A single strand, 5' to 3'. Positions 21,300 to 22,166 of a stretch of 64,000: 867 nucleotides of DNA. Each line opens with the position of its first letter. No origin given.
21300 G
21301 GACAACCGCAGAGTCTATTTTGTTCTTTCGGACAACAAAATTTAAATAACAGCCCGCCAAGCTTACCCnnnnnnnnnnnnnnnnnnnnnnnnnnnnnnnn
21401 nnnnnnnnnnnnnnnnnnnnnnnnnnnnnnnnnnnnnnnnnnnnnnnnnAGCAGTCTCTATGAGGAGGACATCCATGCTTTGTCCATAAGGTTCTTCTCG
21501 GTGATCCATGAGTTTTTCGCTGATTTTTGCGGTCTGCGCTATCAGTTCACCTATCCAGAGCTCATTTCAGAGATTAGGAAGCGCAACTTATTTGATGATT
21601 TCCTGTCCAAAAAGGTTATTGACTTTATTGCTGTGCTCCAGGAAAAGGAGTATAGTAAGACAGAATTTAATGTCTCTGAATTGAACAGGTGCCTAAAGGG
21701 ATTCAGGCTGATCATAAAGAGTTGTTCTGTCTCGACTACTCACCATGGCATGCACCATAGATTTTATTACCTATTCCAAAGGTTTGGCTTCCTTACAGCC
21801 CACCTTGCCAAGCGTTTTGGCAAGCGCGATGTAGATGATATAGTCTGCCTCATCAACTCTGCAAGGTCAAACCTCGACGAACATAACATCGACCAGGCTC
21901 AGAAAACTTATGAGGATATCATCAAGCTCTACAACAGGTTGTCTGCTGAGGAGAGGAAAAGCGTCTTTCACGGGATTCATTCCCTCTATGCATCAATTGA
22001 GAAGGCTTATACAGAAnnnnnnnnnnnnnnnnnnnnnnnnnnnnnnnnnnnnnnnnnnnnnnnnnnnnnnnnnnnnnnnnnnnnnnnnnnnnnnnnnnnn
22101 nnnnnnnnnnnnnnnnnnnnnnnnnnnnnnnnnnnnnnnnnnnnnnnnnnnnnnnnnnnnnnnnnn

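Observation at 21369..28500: Cytoplasmic Tyr/Leu-repeat domain shared by the 723-aa surface protein tail and an adjacent soluble protein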

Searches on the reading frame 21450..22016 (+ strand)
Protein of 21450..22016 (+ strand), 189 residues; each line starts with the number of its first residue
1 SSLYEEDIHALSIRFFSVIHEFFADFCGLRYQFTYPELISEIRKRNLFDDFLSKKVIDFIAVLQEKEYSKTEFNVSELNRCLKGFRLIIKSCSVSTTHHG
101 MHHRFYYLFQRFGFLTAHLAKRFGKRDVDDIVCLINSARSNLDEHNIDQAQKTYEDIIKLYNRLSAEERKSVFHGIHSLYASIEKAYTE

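Call 11: find_homologous_proteins(query=A1, max_evalue=10)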
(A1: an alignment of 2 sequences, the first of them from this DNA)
Query A1 (2 sequences): 983 candidates shared short words with the query, none scored E <= 10.

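Call 19: search_protein_representatives(alignment_id=A1)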
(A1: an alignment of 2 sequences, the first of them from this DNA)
Query: 2 sequences, 202 profile positions. Proteins with E-value up to 0.001 (for the whole library): 564; up to 1e-10: 123; up to 1e-30: 5. The best 150 are listed.
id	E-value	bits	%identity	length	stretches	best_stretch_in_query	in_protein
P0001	4.3e-101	353.3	-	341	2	1-200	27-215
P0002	4.5e-45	170.3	-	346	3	18-196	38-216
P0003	1.5e-42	162.1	-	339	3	20-198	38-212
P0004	6.3e-36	140.5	-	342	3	20-199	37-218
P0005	1.6e-33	132.6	-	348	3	11-200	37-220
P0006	2.8e-29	118.8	-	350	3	8-194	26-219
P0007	1.5e-27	113.2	-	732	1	3-198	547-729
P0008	3.0e-26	108.9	-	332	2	23-196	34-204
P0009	2.6e-24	102.5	-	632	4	24-196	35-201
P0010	6.5e-24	101.3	-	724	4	24-199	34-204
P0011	1.1e-23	100.6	-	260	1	6-196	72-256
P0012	1.1e-23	100.5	-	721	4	23-199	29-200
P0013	4.3e-23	98.6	-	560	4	21-196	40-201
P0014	4.5e-23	98.5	-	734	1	14-196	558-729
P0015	6.8e-23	97.9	-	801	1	6-200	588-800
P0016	6.9e-23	97.9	-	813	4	24-199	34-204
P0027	1.4e-18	83.8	-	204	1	14-198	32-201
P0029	2.8e-18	82.9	-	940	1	19-195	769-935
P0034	2.6e-17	79.7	-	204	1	20-196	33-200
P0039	7.1e-17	78.3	-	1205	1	6-196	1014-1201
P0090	4.9e-12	62.5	-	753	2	19-197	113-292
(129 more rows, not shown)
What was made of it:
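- Family: 564 cluster representatives at E<=1e-3 and 123 at <=1e-10 (call 19).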

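Call 28: search_protein_families(library=pfam, alignment_id=A3, max_evalue=0.001)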
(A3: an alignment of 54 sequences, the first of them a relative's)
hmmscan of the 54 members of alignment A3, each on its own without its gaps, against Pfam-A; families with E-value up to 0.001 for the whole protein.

A. member 1, P0007 (732 aa): 1 family
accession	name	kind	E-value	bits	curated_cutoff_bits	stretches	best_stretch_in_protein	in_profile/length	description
PF17963.7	Big_9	-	2.3e-06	28.8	23.6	0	276-341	26-84/89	Bacterial Ig domain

B. families by the number of members that match (of 54 scanned): 13 families
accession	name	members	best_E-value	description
PF17963.7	Big_9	12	8e-15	Bacterial Ig domain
PF17892.7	Cadherin_5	4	3.1e-07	Cadherin-like domain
PF05345.18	He_PIG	3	5.2e-06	Putative Ig domain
PF24096.1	DUF7379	2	1.6e-08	Domain of unknown function (DUF7379)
PF12697.13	Abhydrolase_6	2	4.6e-07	Alpha/beta hydrolase family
PF18911.6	PKD_4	2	1.6e-05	PKD domain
PF17803.7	Cadherin_4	1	1.1e-05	Bacterial cadherin-like domain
PF00801.26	PKD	1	1.7e-05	PKD domain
PF05057.20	DUF676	1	4.4e-05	Putative serine esterase (DUF676)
PF19077.6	Big_13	1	5.7e-05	Bacterial Ig-like domain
PF07495.19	Y_Y_Y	1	0.00044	Y_Y_Y domain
PF07739.18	TipAS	1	0.00048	TipAS antibiotic-recognition domain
PF07219.19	HemY_N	1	0.00063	HemY protein N-terminus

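Call 33: list_cluster_members(proteins=[P0002, P0007, P0010, P0027, P0029, P0039, P0016, P0034, P0090, P0011])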
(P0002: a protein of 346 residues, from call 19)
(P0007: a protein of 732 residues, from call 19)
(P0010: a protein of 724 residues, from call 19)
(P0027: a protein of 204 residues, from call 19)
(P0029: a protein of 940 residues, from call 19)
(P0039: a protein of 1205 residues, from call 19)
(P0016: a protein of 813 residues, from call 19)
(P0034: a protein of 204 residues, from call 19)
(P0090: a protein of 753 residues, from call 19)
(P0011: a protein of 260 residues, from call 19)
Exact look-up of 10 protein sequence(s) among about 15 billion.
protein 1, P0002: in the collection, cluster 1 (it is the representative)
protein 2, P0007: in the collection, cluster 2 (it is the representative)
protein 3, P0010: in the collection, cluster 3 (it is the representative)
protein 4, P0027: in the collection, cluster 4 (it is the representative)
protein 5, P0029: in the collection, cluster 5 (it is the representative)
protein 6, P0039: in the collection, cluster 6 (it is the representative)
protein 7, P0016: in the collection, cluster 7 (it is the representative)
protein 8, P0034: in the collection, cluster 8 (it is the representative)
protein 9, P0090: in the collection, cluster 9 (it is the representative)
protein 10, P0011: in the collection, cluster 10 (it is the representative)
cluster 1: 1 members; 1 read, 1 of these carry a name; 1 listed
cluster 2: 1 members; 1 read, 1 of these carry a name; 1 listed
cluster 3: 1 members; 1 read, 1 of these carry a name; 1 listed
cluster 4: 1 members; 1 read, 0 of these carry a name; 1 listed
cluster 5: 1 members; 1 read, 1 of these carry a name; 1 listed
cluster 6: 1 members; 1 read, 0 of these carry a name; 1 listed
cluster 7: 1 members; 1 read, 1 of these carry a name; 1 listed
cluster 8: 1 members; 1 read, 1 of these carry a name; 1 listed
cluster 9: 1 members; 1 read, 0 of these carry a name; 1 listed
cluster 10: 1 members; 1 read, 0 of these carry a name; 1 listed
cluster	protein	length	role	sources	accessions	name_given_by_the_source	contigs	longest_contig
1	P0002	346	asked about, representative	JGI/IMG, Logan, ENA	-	hypothetical protein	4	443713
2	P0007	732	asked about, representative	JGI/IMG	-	hypothetical protein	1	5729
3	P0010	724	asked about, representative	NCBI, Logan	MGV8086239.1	MAG: hypothetical protein ACP5N1_01285 [Candidatus Woesearchaeota archaeon]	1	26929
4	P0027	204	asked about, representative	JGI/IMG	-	-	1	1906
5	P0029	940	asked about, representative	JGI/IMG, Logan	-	hypothetical protein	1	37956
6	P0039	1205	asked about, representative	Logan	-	-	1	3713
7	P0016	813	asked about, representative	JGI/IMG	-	hypothetical protein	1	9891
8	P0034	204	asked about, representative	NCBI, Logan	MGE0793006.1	MAG: hypothetical protein AB7V77_02365 [Candidatus Woesearchaeota archaeon]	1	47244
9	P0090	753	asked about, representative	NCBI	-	-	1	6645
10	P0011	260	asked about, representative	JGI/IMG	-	-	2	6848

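Call 34: find_encoding_contigs(protein=P0002, flank=10000, max_places=3)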
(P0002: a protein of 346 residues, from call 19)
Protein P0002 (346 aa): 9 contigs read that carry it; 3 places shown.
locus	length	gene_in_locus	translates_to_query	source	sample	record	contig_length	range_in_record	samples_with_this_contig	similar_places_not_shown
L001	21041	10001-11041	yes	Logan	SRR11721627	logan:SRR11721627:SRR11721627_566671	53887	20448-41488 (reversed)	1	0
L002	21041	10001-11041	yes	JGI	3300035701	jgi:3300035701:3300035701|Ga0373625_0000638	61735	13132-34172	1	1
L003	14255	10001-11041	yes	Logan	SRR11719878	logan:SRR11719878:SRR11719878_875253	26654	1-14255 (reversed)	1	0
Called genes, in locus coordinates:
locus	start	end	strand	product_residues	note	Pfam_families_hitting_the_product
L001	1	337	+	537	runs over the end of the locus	-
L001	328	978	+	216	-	PF00303:Thymidylat_synt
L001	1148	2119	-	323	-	PF02811:PHP, PF13263:PHP_C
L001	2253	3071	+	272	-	PF06745:ATPase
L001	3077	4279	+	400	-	PF13360:PQQ_2, PF13570:Beta-prop_ACSF4, PF25292:Beta-prop_CGLA, PF13517:FG-GAP_3, PF14783:BBS2_Mid, PF25292:Beta-prop_CGLA, PF13570:Beta-prop_ACSF4, PF25292:Beta-prop_CGLA (weak), +8 more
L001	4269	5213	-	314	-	PF07584:BatA (weak), PF00092:VWA, PF06707:DUF1194 (weak), PF13519:VWA_2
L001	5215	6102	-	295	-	PF01882:DUF58, PF13519:VWA_2 (weak)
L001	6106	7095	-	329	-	PF20030:bpMoxR, PF07726:AAA_3, PF07728:AAA_5, PF17863:AAA_lid_2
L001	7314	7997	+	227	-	PF01048:PNP_UDP_1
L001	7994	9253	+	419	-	PF01979:Amidohydro_1, PF07969:Amidohydro_3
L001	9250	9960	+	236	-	PF01411:tRNA-synt_2c, PF07973:tRNA_SAD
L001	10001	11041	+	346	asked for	-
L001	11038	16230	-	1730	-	PF17963:Big_9 (faint), PF05345:He_PIG (faint), PF17803:Cadherin_4 (faint), PF17892:Cadherin_5 (faint), PF24908:Ig_SIBA-E_2nd (faint)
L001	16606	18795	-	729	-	PF17963:Big_9 (faint)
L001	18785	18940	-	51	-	-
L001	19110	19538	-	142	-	-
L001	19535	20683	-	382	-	-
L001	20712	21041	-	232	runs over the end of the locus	-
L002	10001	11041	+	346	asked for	-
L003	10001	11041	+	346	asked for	-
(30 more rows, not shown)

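Call 35: find_encoding_contigs(protein=P0034, flank=10000, max_places=2)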
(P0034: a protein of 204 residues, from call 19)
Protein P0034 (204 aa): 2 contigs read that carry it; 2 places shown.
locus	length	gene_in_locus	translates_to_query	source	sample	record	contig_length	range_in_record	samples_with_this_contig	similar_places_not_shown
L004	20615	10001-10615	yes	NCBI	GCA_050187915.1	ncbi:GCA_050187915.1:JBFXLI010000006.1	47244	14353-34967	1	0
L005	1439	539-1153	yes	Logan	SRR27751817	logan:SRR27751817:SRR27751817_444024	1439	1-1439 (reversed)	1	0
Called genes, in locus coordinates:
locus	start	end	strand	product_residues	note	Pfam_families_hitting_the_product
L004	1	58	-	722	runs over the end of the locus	PF00009:GTP_EFTU, PF22042:EF-G_D2, PF03144:GTP_EFTU_D2, PF14492:EFG_III, PF03764:EFG_IV, PF00679:EFG_C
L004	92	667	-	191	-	PF00334:NDK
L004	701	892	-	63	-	PF01246:Ribosomal_L24e, PF06467:zf-FCS (weak)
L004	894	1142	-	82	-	PF01200:Ribosomal_S28e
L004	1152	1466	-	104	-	PF01248:Ribosomal_L7Ae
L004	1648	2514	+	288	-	PF01478:Peptidase_A24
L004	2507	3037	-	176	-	-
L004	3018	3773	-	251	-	PF00004:AAA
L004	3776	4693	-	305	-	-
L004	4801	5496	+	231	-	-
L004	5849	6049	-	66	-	PF23477:zf_Tbcl_2 (weak)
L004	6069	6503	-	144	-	PF01850:PIN, PF13470:PIN_3 (weak)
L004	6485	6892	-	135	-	PF02681:DUF212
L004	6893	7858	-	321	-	PF07584:BatA, PF00092:VWA, PF13519:VWA_2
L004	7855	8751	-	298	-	PF01882:DUF58, PF13519:VWA_2 (weak)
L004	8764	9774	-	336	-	PF20030:bpMoxR, PF07726:AAA_3, PF07728:AAA_5, PF17863:AAA_lid_2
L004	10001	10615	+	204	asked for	-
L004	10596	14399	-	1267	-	-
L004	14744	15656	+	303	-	PF02272:DHHA1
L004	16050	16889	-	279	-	PF05822:UMPH-1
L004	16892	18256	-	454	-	PF02881:SRP54_N, PF00448:SRP54, PF02978:SRP_SPB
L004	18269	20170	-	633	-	PF02518:HATPase_c, PF00204:DNA_gyraseB, PF01751:Toprim, PF00986:DNA_gyraseB_C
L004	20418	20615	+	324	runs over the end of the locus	PF01230:HIT, PF11969:DcpS_C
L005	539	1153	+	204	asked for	-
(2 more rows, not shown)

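Call 39: find_encoding_contigs(protein=P0010, flank=10000, max_places=2)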
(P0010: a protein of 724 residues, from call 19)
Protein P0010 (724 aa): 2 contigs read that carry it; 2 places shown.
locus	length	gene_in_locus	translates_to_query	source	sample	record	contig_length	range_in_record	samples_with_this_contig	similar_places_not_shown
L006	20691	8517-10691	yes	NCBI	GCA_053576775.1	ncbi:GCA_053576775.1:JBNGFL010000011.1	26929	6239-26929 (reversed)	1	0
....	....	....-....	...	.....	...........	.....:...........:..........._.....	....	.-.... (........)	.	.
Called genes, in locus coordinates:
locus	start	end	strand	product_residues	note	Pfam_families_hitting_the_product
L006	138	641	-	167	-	PF03551:PadR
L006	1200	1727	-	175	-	-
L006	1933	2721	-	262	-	PF01978:TrmB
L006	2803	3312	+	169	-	-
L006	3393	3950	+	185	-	-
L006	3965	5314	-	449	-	PF00133:tRNA-synt_1 (faint), PF01921:tRNA-synt_1f (faint), PF01406:tRNA-synt_1e, PF09334:tRNA-synt_1g (weak), PF09190:DALR_2 (weak), PF23493:CysS_C (weak)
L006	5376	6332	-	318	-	PF07584:BatA, PF00092:VWA, PF13519:VWA_2, PF13768:VWA_3 (faint)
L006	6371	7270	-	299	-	PF01882:DUF58, PF13519:VWA_2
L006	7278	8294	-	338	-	PF20030:bpMoxR, PF07726:AAA_3, PF07728:AAA_5, PF17863:AAA_lid_2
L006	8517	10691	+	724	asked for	-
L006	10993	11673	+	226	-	PF00881:Nitroreductase, PF14512:TM1586_NiRdase (faint), PF00881:Nitroreductase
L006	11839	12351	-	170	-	-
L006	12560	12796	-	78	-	-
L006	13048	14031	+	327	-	PF13404:HTH_AsnC-type (weak), PF13412:HTH_24, PF13404:HTH_AsnC-type, PF13412:HTH_24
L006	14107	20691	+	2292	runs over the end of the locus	PF00112:Peptidase_C1, PF17957:Big_7, PF13229:Beta_helix, PF23592:Cadherin_CELSR2_9th (weak), PF00028:Cadherin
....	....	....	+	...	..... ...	-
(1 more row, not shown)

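Call 40: find_encoding_contigs(protein=P0029, flank=10000, max_places=2)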
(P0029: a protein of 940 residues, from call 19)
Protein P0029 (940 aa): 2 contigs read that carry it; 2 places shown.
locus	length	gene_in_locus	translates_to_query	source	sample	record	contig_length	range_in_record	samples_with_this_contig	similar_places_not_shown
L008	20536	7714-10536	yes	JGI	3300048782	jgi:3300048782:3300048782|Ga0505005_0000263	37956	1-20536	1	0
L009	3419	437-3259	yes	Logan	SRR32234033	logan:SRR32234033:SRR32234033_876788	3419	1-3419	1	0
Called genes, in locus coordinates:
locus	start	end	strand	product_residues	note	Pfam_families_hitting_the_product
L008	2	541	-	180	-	?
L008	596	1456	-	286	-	PF01040:UbiA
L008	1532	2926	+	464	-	PF02310:B12-binding, PF04055:Radical_SAM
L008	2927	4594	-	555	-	-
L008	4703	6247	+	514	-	PF11028:TMEM260_N, PF28495:TMEM260_2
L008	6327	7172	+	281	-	PF01944:SpoIIM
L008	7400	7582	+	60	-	PF17723:RHH_8 (weak)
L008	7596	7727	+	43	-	-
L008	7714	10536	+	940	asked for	-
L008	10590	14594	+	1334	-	PF17963:Big_9 (faint), PF17892:Cadherin_5 (faint), PF00801:PKD (faint), PF18911:PKD_4 (faint)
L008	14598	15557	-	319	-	-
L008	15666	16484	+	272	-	PF03796:DnaB_C (weak), PF06745:ATPase, PF23442:DUF7125 (faint)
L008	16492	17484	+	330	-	PF20030:bpMoxR, PF07726:AAA_3, PF07728:AAA_5, PF17863:AAA_lid_2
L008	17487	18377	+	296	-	PF01882:DUF58, PF13519:VWA_2 (weak)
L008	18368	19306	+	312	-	PF07584:BatA, PF00092:VWA, PF13519:VWA_2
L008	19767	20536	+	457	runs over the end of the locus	-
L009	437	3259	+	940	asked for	-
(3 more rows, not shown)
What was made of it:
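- On Bat-like MoxR-vWA system (operon level): Precomputed Pfam hits bpMoxR/AAA_3, DUF58 and BatA+VWA in L001, L004, L006 and L008 (calls 34, 35, 39, 40).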
